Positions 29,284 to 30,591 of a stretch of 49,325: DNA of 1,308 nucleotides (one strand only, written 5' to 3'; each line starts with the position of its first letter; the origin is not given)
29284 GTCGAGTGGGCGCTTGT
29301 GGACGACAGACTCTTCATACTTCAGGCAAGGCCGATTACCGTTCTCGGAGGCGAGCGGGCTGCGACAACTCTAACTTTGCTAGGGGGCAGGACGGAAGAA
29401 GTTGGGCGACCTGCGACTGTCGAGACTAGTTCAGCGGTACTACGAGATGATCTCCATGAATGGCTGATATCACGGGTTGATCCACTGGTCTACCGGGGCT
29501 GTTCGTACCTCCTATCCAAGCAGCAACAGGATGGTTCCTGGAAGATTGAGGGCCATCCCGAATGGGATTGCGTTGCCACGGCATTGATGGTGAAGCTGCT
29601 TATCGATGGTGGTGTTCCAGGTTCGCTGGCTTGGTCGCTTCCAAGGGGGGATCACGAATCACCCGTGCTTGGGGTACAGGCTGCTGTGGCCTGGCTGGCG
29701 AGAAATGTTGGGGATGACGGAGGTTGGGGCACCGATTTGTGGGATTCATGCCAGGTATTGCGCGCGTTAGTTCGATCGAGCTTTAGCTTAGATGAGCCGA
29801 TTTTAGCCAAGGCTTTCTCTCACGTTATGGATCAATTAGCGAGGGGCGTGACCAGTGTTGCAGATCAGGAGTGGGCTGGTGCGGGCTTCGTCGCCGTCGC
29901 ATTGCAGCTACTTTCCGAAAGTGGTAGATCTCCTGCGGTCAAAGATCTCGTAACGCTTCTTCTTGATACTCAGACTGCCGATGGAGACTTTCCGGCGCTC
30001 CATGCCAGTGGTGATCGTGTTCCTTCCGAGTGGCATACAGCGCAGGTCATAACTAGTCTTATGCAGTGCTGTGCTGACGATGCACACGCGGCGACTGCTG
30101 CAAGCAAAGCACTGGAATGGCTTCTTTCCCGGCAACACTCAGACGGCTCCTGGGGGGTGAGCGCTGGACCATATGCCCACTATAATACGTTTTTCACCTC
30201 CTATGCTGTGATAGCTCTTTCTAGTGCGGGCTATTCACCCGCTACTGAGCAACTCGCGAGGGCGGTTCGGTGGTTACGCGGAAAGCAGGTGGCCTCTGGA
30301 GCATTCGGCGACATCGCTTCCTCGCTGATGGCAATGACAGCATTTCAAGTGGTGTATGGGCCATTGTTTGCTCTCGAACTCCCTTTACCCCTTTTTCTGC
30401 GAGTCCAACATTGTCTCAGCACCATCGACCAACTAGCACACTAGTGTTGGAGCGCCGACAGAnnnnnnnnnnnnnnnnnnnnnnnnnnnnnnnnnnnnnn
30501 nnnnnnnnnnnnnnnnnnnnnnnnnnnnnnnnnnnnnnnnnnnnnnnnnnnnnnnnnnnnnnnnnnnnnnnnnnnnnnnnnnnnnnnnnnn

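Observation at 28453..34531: Candidate novel system: split PEP-synthase-type phosphotransfer enzyme with a toroid-repeat domain, plus MBL hydrolase, SDR, guanylate-kinase-like protein and membrane protein in one tight operon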

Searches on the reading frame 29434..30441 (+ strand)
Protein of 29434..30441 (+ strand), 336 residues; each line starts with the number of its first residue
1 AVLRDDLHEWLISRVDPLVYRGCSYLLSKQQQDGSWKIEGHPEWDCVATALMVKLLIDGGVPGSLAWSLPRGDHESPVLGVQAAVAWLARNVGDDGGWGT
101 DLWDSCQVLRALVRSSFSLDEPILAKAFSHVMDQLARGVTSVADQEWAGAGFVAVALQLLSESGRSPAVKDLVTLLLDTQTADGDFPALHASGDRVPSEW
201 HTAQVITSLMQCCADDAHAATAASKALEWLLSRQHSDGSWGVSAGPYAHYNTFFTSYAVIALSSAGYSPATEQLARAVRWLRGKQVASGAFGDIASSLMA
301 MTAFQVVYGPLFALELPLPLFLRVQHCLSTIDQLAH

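Call 35: search_solved_structures(query=A3, max_evalue=1, show_alignments=2)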
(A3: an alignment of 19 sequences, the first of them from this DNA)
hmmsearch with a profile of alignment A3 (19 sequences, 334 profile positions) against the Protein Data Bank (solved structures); distinct sequences matched with E-value up to 1: 80 (the best 60 are shown).
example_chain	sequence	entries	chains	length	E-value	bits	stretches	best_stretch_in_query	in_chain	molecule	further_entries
2sqc_A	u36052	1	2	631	1.9e-25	92.7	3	204-292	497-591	SQUALENE-HOPENE CYCLASE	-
3sqc_A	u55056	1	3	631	2.2e-25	92.5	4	204-292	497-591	SQUALENE--HOPENE CYCLASE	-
1gsz_A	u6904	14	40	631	3.8e-25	91.7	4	204-292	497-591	SQUALENE--HOPENE CYCLASE | SQUALENE-HOPENE CYCLASE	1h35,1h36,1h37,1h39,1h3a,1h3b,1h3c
8paj_A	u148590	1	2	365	8.6e-11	44.5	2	165-245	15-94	Squalene-hopene/tetraprenyl-beta-curcumene cyclase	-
1w6k_A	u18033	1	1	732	8.8e-11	44.5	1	216-292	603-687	LANOSTEROL SYNTHASE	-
1w6j_A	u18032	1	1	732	9.8e-11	44.4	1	216-292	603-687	LANOSTEROL SYNTHASE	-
8j5z_A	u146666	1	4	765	1.8e-10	43.5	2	175-292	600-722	Terpene cyclase/mutase family member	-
8pak_A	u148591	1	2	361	2e-10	43.4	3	168-247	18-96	Squalene--hopene cyclase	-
6vpt_A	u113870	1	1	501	1.1e-09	40.8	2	200-284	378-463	Cyclase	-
7xkx_A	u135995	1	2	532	1.3e-09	40.6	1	198-265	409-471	SQHop_cyclase_C domain-containing protein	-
7xqz_A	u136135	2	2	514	3.9e-09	39.1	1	100-292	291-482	SQHop_cyclase_C domain-containing protein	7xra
8zg5_A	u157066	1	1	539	4.3e-09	39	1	100-292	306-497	Squalene cyclase C-terminal domain-containing protein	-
7xr7_A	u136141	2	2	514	5e-09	38.7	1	100-292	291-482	SQHop_cyclase_C domain-containing protein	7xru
7xq4_A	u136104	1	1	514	5.1e-09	38.7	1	100-292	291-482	SQHop_cyclase_C domain-containing protein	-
8zg0_A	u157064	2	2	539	5.5e-09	38.6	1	100-292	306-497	Squalene cyclase C-terminal domain-containing protein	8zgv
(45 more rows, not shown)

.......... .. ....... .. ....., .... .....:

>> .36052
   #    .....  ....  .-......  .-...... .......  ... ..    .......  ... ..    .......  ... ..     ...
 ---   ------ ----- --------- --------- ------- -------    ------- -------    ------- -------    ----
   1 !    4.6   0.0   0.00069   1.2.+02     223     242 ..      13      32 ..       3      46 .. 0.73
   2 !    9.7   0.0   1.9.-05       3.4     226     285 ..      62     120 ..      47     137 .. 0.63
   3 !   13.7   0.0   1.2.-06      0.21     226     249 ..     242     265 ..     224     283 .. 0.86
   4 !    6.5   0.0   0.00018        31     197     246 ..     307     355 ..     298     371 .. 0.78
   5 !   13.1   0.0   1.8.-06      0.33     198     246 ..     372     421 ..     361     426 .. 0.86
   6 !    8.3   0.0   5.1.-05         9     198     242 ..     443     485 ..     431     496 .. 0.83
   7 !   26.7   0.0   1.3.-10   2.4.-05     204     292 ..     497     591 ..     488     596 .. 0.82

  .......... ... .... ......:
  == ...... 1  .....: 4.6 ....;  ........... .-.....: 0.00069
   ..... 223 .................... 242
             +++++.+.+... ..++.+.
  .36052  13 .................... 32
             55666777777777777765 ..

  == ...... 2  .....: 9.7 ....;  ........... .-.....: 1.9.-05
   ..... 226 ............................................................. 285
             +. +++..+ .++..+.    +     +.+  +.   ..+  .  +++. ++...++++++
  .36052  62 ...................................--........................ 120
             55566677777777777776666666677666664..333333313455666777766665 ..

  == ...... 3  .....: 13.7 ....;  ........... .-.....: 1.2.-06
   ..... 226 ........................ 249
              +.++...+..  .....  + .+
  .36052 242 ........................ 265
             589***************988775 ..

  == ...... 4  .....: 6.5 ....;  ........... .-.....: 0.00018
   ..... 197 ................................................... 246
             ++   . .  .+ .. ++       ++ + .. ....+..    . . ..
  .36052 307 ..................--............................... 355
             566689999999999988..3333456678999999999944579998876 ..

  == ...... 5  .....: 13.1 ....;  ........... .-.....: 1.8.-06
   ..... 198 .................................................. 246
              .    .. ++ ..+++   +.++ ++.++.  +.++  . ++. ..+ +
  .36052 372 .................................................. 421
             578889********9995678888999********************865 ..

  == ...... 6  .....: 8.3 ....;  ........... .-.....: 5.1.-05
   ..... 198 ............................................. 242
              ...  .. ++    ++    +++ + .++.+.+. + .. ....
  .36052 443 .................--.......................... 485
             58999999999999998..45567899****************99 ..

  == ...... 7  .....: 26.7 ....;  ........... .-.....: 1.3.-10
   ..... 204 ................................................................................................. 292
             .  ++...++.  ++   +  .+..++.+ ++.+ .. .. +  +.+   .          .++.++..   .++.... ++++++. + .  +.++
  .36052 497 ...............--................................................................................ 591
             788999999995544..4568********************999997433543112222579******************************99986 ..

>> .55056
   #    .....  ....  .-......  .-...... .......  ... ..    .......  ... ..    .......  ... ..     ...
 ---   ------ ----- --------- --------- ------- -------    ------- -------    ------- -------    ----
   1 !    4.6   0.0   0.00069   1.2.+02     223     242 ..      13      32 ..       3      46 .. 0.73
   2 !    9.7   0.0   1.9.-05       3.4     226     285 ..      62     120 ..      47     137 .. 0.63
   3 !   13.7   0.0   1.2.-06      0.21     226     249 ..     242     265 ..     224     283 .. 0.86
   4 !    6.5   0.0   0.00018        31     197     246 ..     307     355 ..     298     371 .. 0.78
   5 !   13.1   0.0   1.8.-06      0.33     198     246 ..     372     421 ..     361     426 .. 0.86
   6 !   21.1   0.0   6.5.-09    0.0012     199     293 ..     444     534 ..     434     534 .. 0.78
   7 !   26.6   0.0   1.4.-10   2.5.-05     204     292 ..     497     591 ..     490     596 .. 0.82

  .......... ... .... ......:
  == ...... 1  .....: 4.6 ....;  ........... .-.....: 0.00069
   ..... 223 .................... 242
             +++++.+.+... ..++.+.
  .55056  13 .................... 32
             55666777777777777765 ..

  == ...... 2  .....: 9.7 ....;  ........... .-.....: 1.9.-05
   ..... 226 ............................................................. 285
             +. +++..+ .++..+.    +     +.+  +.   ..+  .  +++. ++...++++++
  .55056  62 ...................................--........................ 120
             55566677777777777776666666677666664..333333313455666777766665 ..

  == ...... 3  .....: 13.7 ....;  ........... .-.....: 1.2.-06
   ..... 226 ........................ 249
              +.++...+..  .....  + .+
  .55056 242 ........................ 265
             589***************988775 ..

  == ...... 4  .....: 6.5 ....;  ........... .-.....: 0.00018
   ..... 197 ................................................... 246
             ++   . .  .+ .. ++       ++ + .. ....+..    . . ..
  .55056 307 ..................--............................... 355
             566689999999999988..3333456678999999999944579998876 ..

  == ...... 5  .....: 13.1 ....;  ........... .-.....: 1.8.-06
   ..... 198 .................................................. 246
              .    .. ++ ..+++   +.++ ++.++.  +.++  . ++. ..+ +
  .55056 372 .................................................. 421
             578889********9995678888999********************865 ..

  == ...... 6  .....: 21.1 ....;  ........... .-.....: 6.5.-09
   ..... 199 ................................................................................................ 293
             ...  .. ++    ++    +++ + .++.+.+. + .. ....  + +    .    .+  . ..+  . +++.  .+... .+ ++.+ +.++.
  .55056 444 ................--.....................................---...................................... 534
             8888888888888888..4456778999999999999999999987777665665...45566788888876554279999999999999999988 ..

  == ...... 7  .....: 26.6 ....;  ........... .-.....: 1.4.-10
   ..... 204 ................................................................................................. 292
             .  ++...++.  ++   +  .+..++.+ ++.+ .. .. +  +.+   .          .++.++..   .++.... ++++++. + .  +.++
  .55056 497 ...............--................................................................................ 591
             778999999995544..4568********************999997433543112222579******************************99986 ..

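Call 42: predict_structure(alignment_id=A3)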
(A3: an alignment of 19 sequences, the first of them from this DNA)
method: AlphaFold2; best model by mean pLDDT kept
length: 336 residues; sequences in the alignment: 19
mean_pLDDT: 88.8   pTM: 0.88
mean pLDDT of the five models: 88.8, 88.3, 88.3, 86.4, 84.9
residues with pLDDT >= 90: 203; 70-90: 109; 50-70: 23; < 50: 1
segments of 3 or more residues with pLDDT < 50: none
pLDDT, mean of each block of 10 residues (from residue 1): 81 86 94 93 93 95 85 72 94 83 91 92 90 80 72 92 89 91 87 75 96 93 97 97 89 97 90 96 96 95 95 86 84 62
secondary structure, 60 per line:
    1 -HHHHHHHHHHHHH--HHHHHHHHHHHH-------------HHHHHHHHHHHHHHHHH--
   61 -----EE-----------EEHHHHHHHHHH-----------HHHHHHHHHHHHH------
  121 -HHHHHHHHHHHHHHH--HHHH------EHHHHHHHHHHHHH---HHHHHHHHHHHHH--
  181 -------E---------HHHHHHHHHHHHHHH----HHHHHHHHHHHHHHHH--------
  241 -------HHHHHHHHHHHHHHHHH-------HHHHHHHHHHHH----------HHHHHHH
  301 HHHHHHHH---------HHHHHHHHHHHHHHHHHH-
elements in order: H2-14 H17-28 H42-58 H81-90 H102-114 H122-136 H139-142 H150-162 H166-178 H198-212 H217-232 H248-264 H272-283 H294-308 H318-335

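Call 44: fold_search(model_id=the predicted structure, library=pdb)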
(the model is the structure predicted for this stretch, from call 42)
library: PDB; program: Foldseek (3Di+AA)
matches with E <= 10: 759; with E <= 0.001: 99
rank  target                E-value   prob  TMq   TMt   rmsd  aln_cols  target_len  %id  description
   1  8pak_A                2.7e-07  1.00  0.63  0.61   5.6       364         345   17  Crystal Structure of a Squalene-Hopene Cyclase from Cystobacter fuscus (released 2024-06-26)
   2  7xq4                  3.6e-07  1.00  0.58  0.41   5.6       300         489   21  Drimenyl diphosphate synthase from Streptomyces showdoensis (apo) (released 2023-03-15)
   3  8zgv                  3.6e-07  1.00  0.57  0.42   5.6       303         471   20  Drimenyl diphosphate synthase SsDMS_F248A&D303E from Streptomyces showdoensis in complex with farnesyl diphosphate (FPP) (released 2025-05-21)
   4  7xr7                  4.6e-07  1.00  0.57  0.40   5.5       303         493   20  Drimenyl diphosphate synthase D303E from Streptomyces showdoensis in complex with farnesyl diphosphate (FPP) and Mg2+ (released 2023-03-15)
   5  7xqz                  6.0e-07  1.00  0.58  0.40   4.8       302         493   22  Drimenyl diphosphate synthase D303A from Streptomyces showdoensis in complex with 2-fluorofarnesyl diphosphate (2F-FPP)  (released 2023-03-15)
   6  8pak_B                6.0e-07  1.00  0.63  0.61   5.6       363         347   18  Crystal Structure of a Squalene-Hopene Cyclase from Cystobacter fuscus (released 2024-06-26)
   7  8zg5                  7.9e-07  1.00  0.58  0.42   5.0       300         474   21  Drimenyl diphosphate synthase SsDMS_Y505I&D303A from Streptomyces showdoensis (Apo) (released 2025-05-21)
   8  8zg1                  9.0e-07  1.00  0.58  0.42   5.0       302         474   20  Drimenyl diphosphate synthase SsDMS_F248Y&D303E from Streptomyces showdoensis (Apo) (released 2025-05-21)
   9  8zg0                  1.5e-06  1.00  0.56  0.41   5.6       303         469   20  Drimenyl diphosphate synthase SsDMS_F248A&D303E from Streptomyces showdoensis (Apo) (released 2025-05-21)
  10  8zgw                  2.4e-06  1.00  0.56  0.40   5.5       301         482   20  Drimenyl diphosphate synthase SsDMS_F248Y&D303E from Streptomyces showdoensis in complex with farnesyl diphosphate (FPP) (released 2025-05-21)
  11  8paj_B                2.8e-06  1.00  0.62  0.61   5.9       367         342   18  Crystal Structure of a Squalene-Hopene cyclase from Archangium gephyra (released 2024-06-26)
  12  6sbb_B                3.4e-06  1.00  0.62  0.61   5.9       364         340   16  Structure of type II terpene cyclase MstE from Scytonema (apo) (released 2020-07-15)
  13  6sbd                  3.4e-06  1.00  0.57  0.56   7.0       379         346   15  Structure of type II terpene cyclase MstE_D109A from Scytonema in complex with merosterolic acid A (product) (released 2020-07-15)
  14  6ij1                  4.2e-06  1.00  0.60  0.61   5.8       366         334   20  Crystal structure of a protein from Actinoplanes (released 2019-09-11)
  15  7xru                  4.2e-06  1.00  0.56  0.39   4.3       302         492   19  Drimenyl diphosphate synthase D303E from Streptomyces showdoensis in complex with 2-fluorofarnesyl diphosphate (2F-FPP)  (released 2023-03-15)
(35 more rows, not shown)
